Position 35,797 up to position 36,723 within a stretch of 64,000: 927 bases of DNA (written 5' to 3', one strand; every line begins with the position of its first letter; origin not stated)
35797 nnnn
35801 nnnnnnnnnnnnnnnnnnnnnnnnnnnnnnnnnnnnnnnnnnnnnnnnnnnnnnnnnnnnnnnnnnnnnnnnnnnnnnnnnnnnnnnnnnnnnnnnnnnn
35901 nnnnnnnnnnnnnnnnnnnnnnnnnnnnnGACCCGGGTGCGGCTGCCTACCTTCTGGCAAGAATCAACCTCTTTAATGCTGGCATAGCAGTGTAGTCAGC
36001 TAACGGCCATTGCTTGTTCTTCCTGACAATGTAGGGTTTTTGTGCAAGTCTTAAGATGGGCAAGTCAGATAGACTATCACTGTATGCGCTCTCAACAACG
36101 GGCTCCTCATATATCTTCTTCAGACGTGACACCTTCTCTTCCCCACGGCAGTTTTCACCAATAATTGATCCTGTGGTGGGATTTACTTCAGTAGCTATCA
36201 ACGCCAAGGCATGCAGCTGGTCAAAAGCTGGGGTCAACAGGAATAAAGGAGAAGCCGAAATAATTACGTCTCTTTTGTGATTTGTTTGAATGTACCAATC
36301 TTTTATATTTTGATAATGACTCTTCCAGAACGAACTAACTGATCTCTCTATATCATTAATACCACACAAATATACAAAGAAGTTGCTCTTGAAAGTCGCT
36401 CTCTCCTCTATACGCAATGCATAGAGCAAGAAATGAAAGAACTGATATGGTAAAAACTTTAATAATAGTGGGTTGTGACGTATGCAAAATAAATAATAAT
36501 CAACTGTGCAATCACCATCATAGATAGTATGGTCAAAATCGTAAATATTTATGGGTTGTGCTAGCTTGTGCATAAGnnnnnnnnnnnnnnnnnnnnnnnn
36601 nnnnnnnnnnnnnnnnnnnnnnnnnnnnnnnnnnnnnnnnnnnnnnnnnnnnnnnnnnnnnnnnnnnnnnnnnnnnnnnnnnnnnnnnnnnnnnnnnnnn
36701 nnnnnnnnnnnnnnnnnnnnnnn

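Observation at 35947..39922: PRPP-dependent lipid-linked pentose glycosylation module: GT-C, small flippase-like protein, UbiA-type phosphoribosyltransferase and HAD phosphatase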

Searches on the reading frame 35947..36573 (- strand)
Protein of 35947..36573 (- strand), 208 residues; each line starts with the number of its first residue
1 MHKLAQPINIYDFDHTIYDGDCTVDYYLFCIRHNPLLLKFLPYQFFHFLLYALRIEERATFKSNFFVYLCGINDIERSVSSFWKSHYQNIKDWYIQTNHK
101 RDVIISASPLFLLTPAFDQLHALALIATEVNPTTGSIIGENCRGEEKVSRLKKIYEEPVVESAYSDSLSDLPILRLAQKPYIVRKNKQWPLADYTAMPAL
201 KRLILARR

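Call 3: search_protein_families(library=pfam, proteins=[window:35947-36573:-], max_evalue=0.01)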
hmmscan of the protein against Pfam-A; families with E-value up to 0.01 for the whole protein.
window:35947-36573:- (208 aa): 1 family
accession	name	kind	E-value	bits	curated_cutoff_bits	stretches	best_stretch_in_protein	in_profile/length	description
PF12710.13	HAD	-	8e-17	62.7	27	1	10-175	2-189/189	haloacid dehalogenase-like hydrolase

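Call 4: search_protein_families(library=ncbifam, proteins=[window:35947-36573:-], max_evalue=0.01)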
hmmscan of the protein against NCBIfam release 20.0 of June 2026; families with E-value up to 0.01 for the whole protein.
window:35947-36573:- (208 aa): 5 families
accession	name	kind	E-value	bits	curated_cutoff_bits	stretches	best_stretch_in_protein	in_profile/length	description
TIGR01490.1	HAD-SF-IB-hyp1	subfamily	2.8e-20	73.4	98.3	1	10-186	3-199/202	HAD-IB family hydrolase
TIGR01488.1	HAD-SF-IB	subfamily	1.4e-10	41.4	45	1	10-176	3-176/177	HAD-IB family phosphatase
NF052360.1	HolPasePseu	equivalog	3.2e-08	33.5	280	1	100-187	105-201/218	histidinol-phosphatase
TIGR01545.1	YfhB_g-proteo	equivalog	4.7e-07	29.8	259.25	1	10-185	9-202/210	phosphatidylglycerophosphatase C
NF052359.1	HolPaseNeis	equivalog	0.0015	18.3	400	0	103-185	108-202/221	histidinol-phosphatase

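Call 52: search_protein_representatives(protein=window:35947-36573:-)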
Query: 208 residues. Proteins with E-value up to 0.001 (for the whole library): 1724; up to 1e-10: 728; up to 1e-30: 191. The best 150 are listed.
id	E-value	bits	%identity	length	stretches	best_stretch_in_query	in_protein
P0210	5.6e-64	231.8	52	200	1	8-204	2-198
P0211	2.2e-59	216.8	52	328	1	8-205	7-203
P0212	6.1e-52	192.5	49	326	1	8-196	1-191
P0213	1.8e-50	187.7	46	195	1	8-191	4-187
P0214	3.8e-50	186.6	47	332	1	8-187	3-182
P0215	1.0e-49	185.2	46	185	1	9-187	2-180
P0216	1.1e-48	181.8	45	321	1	9-187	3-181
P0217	3.7e-47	176.8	48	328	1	8-186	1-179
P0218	5.0e-47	176.4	50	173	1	44-206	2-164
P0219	1.9e-46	174.5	54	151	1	1-144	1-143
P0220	2.4e-46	174.2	43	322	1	9-195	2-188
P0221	2.4e-46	174.2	47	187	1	8-187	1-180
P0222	3.0e-46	173.9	47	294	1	7-186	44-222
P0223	3.1e-46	173.8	45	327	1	6-196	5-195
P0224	4.6e-46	173.3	47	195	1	8-187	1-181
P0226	7.8e-46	172.5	49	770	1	8-194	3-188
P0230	6.2e-45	169.6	46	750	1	9-187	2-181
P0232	5.3e-44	166.5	41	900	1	8-195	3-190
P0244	1.7e-41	158.3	41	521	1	8-187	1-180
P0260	1.4e-39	152.0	44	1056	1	8-192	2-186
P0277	3.7e-38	147.4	43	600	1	8-190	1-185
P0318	1.9e-35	138.6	43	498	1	8-183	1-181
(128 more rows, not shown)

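Call 53: search_protein_families(library=pfam, proteins=[P0211, P0212, P0222, P0226, P0230, P0232, P0244, P0260, P0318, P0277], max_evalue=0.001)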
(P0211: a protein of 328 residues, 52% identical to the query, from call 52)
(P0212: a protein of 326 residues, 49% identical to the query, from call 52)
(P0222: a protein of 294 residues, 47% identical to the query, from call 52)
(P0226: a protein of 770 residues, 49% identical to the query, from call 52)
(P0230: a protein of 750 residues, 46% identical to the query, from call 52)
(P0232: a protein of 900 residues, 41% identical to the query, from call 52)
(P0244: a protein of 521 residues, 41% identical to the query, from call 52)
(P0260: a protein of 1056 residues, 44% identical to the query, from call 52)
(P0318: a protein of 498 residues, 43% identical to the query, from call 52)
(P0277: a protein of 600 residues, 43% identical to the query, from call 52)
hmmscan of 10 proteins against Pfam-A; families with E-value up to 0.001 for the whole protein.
P0211 (328 aa): 2 families
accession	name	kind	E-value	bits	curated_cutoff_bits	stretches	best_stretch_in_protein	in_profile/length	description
PF12710.13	HAD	-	3.7e-18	67.1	27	1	9-172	2-187/189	haloacid dehalogenase-like hydrolase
PF04138.20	GtrA_DPMS_TM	-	1.1e-13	51.9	26.1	1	209-322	1-117/117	GtrA/DPMS, transmembrane domain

P0212 (326 aa): 2 families
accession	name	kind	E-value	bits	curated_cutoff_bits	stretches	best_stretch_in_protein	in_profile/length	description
PF12710.13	HAD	-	3.6e-19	70.4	27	1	3-167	2-188/189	haloacid dehalogenase-like hydrolase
PF04138.20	GtrA_DPMS_TM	-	4.5e-08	33.7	26.1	1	207-308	2-108/117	GtrA/DPMS, transmembrane domain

P0222 (294 aa): 1 family
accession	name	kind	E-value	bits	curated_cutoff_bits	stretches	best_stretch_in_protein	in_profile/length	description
PF12710.13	HAD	-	5.1e-19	69.9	27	1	47-211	2-189/189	haloacid dehalogenase-like hydrolase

P0226 (770 aa): 3 families
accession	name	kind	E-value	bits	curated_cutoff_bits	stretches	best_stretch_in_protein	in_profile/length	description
PF12710.13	HAD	-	3.4e-19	70.5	27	1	5-169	2-189/189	haloacid dehalogenase-like hydrolase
PF04138.20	GtrA_DPMS_TM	-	5e-16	59.4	26.1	1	203-315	1-117/117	GtrA/DPMS, transmembrane domain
PF13231.12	PMT_2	-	0.00025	21.7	26.1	1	443-565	10-133/160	Dolichyl-phosphate-mannose-protein mannosyltransferase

P0230 (750 aa): 1 family
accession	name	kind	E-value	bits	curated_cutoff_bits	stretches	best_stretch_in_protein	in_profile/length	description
PF12710.13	HAD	-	3.1e-11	44.5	27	1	4-169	3-189/189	haloacid dehalogenase-like hydrolase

P0232 (900 aa): 2 families
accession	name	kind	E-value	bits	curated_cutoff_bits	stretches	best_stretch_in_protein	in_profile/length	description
PF12710.13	HAD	-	2e-19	71.2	27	1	5-169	2-188/189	haloacid dehalogenase-like hydrolase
PF04138.20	GtrA_DPMS_TM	-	2.9e-12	47.3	26.1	1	209-319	2-117/117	GtrA/DPMS, transmembrane domain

P0244 (521 aa): 3 families
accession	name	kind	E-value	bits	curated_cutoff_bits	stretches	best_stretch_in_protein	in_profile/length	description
PF00535.33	Glycos_transf_2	-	3.8e-30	105.4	23.3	1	205-360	2-153/168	Glycosyl transferase family 2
PF12710.13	HAD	-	1.2e-19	71.9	27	1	3-167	2-188/189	haloacid dehalogenase-like hydrolase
PF13641.12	Glyco_tranf_2_3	-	8.7e-07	29.6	27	1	203-307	3-111/230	Glycosyltransferase like family 2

P0260 (1056 aa): 2 families
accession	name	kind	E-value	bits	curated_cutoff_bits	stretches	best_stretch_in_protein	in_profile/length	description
PF09586.16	YfhO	-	6.2e-100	336.3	28.5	1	201-1038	8-835/835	Bacterial membrane protein YfhO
PF12710.13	HAD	-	3.4e-11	44.4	27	1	4-166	2-188/189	haloacid dehalogenase-like hydrolase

P0318 (498 aa): 2 families
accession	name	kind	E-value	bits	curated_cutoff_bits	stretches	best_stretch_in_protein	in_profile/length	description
PF01040.23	UbiA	-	4.5e-19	69.2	34.2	1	233-453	17-230/250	UbiA prenyltransferase family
PF12710.13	HAD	-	3.8e-15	57.3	27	1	3-172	2-188/189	haloacid dehalogenase-like hydrolase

P0277 (600 aa): 1 family
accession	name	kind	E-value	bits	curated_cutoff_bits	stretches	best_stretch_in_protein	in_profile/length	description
PF12710.13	HAD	-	1.6e-17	65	27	1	3-163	2-184/189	haloacid dehalogenase-like hydrolase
